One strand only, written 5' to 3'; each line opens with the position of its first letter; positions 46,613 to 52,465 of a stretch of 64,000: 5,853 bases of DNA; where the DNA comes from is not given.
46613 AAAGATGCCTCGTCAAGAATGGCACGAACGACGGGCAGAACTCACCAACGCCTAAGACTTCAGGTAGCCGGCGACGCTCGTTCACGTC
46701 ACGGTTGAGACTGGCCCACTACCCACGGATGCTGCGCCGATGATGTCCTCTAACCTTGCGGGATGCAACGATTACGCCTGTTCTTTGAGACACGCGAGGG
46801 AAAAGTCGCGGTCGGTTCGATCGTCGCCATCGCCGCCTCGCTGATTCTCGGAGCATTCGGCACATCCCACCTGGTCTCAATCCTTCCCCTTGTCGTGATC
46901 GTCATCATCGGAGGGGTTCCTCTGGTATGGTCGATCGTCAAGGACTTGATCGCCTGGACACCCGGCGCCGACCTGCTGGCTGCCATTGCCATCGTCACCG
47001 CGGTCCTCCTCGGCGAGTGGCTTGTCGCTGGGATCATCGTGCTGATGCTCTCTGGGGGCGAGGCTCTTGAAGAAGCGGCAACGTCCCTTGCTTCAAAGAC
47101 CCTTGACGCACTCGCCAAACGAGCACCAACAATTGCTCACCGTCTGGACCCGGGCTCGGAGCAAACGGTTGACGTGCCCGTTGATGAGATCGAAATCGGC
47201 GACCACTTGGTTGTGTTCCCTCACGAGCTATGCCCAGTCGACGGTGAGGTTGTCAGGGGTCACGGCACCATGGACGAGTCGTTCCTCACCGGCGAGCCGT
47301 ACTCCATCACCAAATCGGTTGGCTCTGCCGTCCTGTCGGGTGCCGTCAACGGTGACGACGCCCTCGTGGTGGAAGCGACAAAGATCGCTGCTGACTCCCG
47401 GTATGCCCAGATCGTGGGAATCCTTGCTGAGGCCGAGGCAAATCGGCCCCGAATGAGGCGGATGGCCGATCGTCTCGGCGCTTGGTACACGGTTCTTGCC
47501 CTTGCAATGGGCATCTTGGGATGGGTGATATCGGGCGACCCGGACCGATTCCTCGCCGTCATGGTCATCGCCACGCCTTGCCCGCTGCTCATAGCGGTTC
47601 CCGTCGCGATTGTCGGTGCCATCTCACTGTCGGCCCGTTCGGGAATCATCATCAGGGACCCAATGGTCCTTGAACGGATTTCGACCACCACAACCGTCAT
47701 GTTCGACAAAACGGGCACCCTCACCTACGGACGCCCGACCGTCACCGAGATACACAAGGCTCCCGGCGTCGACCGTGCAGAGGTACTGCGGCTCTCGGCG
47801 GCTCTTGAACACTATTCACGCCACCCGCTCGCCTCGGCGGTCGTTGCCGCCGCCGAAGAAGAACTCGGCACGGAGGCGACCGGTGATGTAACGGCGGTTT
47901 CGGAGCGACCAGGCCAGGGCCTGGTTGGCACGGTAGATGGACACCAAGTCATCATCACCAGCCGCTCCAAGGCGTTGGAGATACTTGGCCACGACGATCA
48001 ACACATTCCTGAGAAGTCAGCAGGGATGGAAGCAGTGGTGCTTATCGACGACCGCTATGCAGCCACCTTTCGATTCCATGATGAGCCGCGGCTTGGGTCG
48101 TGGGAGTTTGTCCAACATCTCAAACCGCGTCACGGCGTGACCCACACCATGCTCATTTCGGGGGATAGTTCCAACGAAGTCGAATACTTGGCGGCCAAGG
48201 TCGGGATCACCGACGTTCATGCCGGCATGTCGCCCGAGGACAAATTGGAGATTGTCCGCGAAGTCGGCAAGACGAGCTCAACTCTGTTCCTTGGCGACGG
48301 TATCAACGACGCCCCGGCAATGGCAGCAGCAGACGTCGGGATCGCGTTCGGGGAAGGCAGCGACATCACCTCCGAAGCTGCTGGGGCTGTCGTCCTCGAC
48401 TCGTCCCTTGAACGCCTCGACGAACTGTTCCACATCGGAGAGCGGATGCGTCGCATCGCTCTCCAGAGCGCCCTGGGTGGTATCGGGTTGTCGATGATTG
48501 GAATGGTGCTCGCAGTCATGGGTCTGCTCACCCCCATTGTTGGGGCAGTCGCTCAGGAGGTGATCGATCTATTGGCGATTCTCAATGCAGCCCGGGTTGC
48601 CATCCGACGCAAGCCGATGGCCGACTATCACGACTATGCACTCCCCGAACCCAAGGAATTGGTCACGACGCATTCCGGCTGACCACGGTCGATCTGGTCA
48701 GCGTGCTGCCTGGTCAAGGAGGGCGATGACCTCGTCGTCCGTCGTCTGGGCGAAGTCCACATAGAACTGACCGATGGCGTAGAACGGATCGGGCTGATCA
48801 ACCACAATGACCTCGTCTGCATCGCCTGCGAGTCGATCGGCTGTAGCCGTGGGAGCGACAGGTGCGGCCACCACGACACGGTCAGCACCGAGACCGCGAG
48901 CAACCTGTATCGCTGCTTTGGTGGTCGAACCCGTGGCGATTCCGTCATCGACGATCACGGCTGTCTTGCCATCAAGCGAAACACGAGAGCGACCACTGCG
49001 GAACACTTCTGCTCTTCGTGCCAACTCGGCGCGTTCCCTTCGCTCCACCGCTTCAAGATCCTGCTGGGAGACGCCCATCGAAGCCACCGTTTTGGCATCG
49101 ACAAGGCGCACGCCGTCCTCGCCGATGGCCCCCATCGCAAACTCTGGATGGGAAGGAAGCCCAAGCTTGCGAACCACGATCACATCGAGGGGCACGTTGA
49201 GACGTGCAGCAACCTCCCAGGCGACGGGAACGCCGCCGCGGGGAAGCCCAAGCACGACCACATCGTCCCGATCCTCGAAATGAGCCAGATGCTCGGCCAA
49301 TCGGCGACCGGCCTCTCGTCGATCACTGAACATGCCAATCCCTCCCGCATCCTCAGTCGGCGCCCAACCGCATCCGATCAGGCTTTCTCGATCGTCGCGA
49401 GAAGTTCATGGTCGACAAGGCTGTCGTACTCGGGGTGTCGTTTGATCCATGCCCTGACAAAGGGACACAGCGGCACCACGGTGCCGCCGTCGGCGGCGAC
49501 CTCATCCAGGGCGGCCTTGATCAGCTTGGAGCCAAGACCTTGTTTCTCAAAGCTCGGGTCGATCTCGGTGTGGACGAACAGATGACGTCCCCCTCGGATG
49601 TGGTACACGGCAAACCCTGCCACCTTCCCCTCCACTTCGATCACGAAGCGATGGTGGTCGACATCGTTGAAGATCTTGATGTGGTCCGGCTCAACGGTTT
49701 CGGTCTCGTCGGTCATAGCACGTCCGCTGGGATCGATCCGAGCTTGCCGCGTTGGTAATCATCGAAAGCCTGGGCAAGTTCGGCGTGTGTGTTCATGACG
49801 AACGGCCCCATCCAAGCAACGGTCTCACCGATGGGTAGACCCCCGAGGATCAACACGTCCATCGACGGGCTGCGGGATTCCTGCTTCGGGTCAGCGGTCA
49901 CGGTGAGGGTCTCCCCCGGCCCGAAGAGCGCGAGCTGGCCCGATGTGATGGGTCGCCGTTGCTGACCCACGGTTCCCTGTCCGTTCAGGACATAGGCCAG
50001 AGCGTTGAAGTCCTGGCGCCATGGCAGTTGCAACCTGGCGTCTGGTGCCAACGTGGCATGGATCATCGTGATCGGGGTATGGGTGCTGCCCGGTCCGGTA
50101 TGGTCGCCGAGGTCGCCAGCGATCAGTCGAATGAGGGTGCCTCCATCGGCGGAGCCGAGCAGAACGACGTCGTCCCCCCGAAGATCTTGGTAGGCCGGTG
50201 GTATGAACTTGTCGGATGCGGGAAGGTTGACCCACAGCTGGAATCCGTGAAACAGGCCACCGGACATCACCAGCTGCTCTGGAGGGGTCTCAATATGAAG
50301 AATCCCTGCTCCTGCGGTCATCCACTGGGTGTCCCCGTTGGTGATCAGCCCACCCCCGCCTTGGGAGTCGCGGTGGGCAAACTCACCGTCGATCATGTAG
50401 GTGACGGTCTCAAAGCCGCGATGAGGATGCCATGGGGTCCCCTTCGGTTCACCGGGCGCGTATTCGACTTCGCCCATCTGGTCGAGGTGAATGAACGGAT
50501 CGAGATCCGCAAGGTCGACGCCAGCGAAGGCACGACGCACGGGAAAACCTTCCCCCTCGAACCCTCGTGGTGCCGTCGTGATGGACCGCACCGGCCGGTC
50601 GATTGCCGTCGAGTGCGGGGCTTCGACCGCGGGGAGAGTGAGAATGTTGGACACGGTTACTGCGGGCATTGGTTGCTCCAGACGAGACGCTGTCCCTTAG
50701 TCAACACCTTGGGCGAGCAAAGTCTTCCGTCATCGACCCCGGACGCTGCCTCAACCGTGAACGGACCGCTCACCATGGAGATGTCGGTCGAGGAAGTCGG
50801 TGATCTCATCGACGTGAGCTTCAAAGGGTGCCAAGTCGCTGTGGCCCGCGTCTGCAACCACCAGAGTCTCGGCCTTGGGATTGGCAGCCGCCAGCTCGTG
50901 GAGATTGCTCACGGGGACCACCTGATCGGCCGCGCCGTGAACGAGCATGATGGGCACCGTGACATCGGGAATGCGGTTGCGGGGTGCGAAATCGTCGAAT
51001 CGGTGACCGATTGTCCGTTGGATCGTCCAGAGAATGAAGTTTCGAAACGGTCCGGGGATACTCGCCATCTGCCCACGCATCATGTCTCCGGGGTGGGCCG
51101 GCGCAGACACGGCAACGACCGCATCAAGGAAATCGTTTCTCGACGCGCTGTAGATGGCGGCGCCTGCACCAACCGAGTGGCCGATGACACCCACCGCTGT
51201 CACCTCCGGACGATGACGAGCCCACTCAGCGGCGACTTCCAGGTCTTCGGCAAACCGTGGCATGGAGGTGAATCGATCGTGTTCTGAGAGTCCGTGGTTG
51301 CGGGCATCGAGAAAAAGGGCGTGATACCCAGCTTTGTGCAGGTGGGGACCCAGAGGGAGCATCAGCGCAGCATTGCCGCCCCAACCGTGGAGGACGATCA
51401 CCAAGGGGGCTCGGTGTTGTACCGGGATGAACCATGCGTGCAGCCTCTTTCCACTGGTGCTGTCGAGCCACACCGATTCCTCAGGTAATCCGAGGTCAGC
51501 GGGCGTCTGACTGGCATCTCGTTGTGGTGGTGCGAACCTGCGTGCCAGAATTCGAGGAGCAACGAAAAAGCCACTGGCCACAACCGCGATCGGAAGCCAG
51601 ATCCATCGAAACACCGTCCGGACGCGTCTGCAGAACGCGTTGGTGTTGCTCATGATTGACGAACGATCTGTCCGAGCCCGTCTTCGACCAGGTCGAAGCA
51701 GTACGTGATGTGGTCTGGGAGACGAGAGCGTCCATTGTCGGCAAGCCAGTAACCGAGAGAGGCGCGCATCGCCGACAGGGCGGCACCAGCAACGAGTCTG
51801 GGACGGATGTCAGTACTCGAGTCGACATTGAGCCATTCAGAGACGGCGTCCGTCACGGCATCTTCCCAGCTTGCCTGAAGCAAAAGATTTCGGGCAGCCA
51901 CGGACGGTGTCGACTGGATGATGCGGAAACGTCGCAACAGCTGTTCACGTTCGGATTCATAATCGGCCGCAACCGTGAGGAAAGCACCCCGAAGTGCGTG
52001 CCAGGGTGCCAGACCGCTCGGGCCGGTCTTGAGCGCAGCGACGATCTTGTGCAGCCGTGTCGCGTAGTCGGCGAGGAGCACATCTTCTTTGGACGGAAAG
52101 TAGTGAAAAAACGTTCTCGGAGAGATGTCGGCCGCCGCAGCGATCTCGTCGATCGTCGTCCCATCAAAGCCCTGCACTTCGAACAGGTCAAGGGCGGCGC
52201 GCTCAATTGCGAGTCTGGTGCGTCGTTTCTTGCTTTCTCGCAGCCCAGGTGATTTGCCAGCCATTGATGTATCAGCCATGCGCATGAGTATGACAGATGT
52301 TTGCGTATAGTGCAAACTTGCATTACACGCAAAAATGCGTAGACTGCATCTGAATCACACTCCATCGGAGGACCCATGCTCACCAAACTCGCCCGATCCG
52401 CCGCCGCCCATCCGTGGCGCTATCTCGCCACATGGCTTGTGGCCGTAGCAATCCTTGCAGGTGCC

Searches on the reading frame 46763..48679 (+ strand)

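Call 18: search_protein_families(library=pfam, max_evalue=0.00001, proteins=[window:46763-48679:+])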
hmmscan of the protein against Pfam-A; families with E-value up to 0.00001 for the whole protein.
window:46763-48679:+ (639 aa): 2 families
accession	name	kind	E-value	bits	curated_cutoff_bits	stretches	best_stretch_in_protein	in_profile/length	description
PF00122.25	E1-E2_ATPase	-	6.9e-38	130.4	28.1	1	121-292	3-180/181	E1-E2 ATPase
PF00702.32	Hydrolase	-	1.8e-27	97.4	26.4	1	311-524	3-191/191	haloacid dehalogenase-like hydrolase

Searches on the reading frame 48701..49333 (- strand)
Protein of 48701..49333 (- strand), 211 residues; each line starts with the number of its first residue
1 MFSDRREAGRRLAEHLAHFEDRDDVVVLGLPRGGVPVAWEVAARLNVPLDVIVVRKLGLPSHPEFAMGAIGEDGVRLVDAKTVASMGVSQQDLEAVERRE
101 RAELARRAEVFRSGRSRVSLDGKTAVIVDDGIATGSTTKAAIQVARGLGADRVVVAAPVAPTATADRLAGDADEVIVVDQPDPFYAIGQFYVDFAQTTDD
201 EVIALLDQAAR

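Call 18: search_protein_families(library=pfam, max_evalue=0.00001, proteins=[window:48701-49333:-])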
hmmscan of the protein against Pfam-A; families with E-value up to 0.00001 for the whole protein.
window:48701-49333:- (211 aa): 1 family
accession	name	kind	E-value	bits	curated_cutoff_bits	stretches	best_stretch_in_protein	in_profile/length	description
PF00156.33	Pribosyltran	-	2.3e-16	59.9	26.3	1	14-193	16-156/158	Phosphoribosyl transferase domain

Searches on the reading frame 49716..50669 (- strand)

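Call 18: search_protein_families(library=pfam, max_evalue=0.00001, proteins=[window:49716-50669:-])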
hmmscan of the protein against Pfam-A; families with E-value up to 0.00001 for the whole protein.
window:49716-50669:- (318 aa): 2 families
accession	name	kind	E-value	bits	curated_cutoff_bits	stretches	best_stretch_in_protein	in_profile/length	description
PF02678.22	Pirin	-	1e-31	109.5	26.1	1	43-147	3-108/108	Pirin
PF05726.19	Pirin_C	-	2.3e-27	95.8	27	1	203-310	2-102/103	Pirin C-terminal cupin domain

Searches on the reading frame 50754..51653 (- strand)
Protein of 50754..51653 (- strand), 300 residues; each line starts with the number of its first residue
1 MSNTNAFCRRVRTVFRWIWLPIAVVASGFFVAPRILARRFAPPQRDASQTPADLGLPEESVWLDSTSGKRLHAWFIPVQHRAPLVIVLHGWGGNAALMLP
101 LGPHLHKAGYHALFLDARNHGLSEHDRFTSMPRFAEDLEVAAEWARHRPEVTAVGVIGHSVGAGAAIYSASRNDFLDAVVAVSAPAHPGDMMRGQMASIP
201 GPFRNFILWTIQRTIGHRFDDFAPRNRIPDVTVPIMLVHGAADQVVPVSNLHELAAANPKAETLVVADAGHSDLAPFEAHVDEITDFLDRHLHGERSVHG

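Call 18: search_protein_families(library=pfam, max_evalue=0.00001, proteins=[window:50754-51653:-])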
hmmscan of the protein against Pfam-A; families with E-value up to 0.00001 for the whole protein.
window:50754-51653:- (300 aa): 6 families
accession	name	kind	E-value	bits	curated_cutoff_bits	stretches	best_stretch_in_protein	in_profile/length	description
PF00561.26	Abhydrolase_1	-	1.7e-21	77.4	25.8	1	83-220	1-141/245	alpha/beta hydrolase fold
PF12146.15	Hydrolase_4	-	5.3e-17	62.4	27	1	83-210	5-129/239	Serine aminopeptidase, S33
PF01738.24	DLH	-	1.4e-10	41.6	21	1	75-272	6-187/217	Dienelactone hydrolase family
PF02129.25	Peptidase_S15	-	1.4e-07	32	23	0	105-188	47-132/262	X-Pro dipeptidyl-peptidase (S15 family)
PF00326.27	Peptidase_S9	-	3.5e-06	27.1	22.6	1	136-293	46-211/213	Prolyl oligopeptidase family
PF03959.19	FSH1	-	4.7e-06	26.9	21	0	145-271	97-199/211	Serine hydrolase (FSH1)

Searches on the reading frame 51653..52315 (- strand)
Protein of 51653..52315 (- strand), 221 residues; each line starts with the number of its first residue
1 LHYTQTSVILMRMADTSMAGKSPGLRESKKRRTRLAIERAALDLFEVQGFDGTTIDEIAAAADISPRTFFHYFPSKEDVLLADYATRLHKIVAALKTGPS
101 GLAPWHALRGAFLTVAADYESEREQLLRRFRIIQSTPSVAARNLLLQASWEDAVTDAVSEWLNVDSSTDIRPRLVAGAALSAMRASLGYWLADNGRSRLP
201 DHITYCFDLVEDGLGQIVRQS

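Call 18: search_protein_families(library=pfam, max_evalue=0.00001, proteins=[window:51653-52315:-])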
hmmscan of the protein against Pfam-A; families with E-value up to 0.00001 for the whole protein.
window:51653-52315:- (221 aa): 2 families
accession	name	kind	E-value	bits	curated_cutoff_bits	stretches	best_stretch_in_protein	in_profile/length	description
PF17754.6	TetR_C_14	-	4e-19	69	22.7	1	103-214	2-111/112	MftR C-terminal domain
PF00440.29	TetR_N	-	2.5e-16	59.6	24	1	39-82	3-46/47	Bacterial regulatory proteins, tetR family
